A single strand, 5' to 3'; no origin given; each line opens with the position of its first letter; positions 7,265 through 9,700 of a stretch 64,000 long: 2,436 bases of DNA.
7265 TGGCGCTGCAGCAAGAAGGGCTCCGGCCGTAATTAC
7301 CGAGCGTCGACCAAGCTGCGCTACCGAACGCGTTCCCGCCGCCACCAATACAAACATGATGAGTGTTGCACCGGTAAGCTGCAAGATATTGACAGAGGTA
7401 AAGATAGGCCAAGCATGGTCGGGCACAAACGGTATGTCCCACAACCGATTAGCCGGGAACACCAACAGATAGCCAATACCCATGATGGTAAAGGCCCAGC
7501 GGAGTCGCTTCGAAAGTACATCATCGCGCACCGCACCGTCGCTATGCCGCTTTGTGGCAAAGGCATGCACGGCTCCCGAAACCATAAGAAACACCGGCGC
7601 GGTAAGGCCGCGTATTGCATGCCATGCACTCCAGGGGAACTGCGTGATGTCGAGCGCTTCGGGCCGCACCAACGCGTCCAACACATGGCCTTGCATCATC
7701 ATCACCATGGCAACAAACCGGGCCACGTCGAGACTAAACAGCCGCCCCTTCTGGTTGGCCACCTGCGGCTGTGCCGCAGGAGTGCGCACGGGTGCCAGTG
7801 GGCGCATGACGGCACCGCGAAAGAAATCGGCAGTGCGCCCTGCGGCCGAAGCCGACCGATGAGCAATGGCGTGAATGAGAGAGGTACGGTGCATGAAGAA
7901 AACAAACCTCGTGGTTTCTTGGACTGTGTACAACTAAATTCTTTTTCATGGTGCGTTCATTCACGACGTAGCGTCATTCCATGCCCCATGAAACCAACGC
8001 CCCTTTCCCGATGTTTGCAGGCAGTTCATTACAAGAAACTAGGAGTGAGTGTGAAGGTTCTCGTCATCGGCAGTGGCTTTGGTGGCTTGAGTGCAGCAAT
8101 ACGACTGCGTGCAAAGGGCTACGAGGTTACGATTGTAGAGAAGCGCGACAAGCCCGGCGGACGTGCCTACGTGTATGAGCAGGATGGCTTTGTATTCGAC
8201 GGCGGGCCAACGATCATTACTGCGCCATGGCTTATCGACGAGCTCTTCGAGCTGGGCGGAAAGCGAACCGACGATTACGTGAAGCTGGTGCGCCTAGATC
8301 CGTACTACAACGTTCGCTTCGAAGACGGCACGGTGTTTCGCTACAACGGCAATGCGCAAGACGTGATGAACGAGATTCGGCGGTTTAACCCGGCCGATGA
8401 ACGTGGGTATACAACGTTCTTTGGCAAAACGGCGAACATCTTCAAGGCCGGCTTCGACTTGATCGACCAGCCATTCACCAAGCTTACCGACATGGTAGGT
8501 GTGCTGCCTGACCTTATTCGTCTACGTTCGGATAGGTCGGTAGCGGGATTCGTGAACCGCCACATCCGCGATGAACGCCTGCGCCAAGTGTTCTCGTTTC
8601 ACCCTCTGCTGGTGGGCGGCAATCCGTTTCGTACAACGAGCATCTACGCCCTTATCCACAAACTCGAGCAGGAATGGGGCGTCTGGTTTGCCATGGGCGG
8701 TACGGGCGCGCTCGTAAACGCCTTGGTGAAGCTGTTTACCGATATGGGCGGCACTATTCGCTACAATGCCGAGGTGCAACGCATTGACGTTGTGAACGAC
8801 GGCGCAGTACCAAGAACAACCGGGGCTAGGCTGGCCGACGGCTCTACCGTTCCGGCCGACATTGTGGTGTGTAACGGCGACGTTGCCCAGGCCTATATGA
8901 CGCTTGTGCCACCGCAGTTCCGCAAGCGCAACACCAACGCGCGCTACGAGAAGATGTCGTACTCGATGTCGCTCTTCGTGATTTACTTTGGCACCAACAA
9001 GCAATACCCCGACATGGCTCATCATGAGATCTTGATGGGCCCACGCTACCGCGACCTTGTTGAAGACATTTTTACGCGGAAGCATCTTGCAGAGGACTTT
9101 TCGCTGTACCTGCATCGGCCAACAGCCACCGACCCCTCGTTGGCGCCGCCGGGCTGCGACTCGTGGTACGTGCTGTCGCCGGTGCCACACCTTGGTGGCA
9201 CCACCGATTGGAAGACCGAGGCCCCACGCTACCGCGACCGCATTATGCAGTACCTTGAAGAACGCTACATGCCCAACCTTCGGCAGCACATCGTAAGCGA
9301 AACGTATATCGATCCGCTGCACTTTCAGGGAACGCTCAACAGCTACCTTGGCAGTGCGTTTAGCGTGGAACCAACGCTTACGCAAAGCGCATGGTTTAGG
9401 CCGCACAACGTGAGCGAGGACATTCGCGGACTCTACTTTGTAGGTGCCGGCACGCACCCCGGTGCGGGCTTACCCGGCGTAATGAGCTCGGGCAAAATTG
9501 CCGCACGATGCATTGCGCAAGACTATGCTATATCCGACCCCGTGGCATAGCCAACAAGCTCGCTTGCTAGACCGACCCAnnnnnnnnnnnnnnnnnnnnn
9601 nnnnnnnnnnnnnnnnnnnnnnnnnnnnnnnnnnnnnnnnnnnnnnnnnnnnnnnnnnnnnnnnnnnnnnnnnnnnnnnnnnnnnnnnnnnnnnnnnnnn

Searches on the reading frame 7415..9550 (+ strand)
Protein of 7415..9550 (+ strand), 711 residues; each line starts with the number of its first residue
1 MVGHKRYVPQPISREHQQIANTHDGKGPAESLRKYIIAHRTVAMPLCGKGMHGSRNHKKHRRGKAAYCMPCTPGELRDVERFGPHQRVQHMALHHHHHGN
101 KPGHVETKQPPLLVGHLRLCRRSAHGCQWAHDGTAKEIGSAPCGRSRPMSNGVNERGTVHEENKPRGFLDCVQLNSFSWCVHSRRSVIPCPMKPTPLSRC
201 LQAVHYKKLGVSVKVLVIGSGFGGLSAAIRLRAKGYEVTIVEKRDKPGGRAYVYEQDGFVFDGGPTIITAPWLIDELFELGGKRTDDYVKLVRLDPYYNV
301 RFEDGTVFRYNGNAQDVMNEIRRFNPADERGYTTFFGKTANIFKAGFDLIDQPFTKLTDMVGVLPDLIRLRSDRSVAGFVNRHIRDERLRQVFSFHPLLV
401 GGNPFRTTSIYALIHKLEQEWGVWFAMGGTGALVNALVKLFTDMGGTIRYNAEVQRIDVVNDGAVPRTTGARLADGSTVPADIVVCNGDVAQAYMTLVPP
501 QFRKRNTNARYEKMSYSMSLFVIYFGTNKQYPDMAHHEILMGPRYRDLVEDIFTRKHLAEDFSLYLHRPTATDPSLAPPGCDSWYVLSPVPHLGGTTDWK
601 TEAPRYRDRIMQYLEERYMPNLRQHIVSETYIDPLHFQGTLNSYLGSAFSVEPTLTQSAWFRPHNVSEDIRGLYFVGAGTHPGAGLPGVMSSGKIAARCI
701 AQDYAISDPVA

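Call 76: search_protein_families(library=pfam, proteins=[window:7415-9550:+], max_evalue=0.00001)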
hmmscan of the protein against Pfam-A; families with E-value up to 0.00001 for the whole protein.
window:7415-9550:+ (711 aa): 6 families
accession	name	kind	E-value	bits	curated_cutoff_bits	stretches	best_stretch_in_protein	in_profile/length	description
PF01593.30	Amino_oxidase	-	1.6e-44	153.3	19.8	1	223-700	2-442/443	Flavin containing amine oxidoreductase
PF13450.12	NAD_binding_8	-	3.1e-16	59.9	21.9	1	217-270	1-54/68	NAD(P)-binding Rossmann-like domain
PF01266.30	DAO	-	3.2e-13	50.4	27.9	1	214-249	1-37/353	FAD dependent oxidoreductase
PF07992.20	Pyr_redox_2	-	1.3e-07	31.8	26.1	1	214-250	2-39/291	Pyridine nucleotide-disulphide oxidoreductase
PF00070.33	Pyr_redox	-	2.1e-07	31.8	22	0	214-248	1-35/82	Pyridine nucleotide-disulphide oxidoreductase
PF00890.30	FAD_binding_2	-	3.5e-07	30.2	20.4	1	215-249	2-36/414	FAD binding domain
